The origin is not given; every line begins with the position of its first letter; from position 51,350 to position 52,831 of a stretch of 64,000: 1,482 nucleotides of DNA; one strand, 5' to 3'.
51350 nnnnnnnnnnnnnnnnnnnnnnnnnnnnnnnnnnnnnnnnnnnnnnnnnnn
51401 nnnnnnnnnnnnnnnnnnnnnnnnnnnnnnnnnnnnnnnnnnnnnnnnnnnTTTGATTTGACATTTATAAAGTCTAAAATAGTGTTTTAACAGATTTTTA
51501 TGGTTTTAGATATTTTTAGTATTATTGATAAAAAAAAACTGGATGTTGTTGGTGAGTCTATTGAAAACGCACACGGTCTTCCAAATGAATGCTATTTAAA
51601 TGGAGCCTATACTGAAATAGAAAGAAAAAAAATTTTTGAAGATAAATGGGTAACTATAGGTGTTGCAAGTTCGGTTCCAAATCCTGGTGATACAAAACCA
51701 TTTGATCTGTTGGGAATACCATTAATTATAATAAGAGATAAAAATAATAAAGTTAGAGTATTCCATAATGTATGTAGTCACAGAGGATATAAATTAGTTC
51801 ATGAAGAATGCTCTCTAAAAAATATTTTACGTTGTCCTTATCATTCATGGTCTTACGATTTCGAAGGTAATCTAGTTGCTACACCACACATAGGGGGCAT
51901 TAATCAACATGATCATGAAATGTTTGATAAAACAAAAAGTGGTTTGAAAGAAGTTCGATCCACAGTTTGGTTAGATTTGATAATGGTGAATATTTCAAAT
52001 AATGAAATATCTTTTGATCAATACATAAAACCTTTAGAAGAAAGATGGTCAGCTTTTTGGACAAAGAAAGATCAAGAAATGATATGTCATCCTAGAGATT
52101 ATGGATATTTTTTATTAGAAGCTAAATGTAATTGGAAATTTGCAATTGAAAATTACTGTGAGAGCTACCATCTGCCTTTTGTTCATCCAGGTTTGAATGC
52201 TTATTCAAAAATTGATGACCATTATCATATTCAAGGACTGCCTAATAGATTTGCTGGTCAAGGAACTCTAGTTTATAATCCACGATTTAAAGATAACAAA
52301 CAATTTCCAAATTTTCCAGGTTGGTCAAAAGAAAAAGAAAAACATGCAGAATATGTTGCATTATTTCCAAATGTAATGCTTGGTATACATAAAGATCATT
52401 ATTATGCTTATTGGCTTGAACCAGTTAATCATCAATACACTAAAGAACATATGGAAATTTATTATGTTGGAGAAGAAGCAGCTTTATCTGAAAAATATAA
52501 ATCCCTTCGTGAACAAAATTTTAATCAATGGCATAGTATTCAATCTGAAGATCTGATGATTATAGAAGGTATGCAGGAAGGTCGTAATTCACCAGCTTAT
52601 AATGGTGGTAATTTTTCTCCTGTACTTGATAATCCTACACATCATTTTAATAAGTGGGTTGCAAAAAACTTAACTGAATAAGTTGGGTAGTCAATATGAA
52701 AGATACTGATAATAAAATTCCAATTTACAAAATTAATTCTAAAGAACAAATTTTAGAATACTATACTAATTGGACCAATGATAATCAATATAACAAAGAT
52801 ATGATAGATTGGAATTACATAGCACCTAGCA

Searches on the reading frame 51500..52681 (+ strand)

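Call 23: search_protein_families(library=pfam, proteins=[window:51500-52681:+], max_evalue=0.00001)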
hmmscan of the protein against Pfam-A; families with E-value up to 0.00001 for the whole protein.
window:51500-52681:+ (393 aa): 2 families
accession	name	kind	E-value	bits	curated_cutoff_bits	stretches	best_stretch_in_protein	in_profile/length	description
PF00848.25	Ring_hydroxyl_A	-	4.8e-41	141.4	24.9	1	204-392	10-207/208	Ring hydroxylating alpha subunit (catalytic domain)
PF00355.32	Rieske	-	3.6e-18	65.7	20.3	1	49-134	1-84/88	Rieske [2Fe-2S] domain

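Call 25: search_protein_families(library=ncbifam, proteins=[window:51500-52681:+], max_evalue=1e-10)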
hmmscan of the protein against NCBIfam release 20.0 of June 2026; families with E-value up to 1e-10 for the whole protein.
window:51500-52681:+ (393 aa): 5 families
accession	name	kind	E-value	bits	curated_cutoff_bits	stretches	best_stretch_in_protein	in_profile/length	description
NF058607.1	GlBtMonoOxGbcA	equivalog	3.7e-35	121.2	670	1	21-240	27-234/420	glycine betaine monooxygenase oxygenase subunit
NF042946.1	3PPDioc_HcaE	equivalog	1.2e-22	80.6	830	1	31-230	20-215/450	3-phenylpropionate/cinnamic acid dioxygenase subunit alpha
NF041684.1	ant_diox_AndAc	equivalog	3.3e-21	75.4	750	1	31-229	27-222/418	anthranilate 1,2-dioxygenase large subunit AndAc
TIGR03229.1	benzo_1_2_benA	equivalog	2.3e-17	63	780.95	1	30-231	19-217/433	benzoate 1,2-dioxygenase large subunit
TIGR03228.1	anthran_1_2_A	equivalog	2.5e-17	62.7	671.9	1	36-230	25-214/438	anthranilate 1,2-dioxygenase large subunit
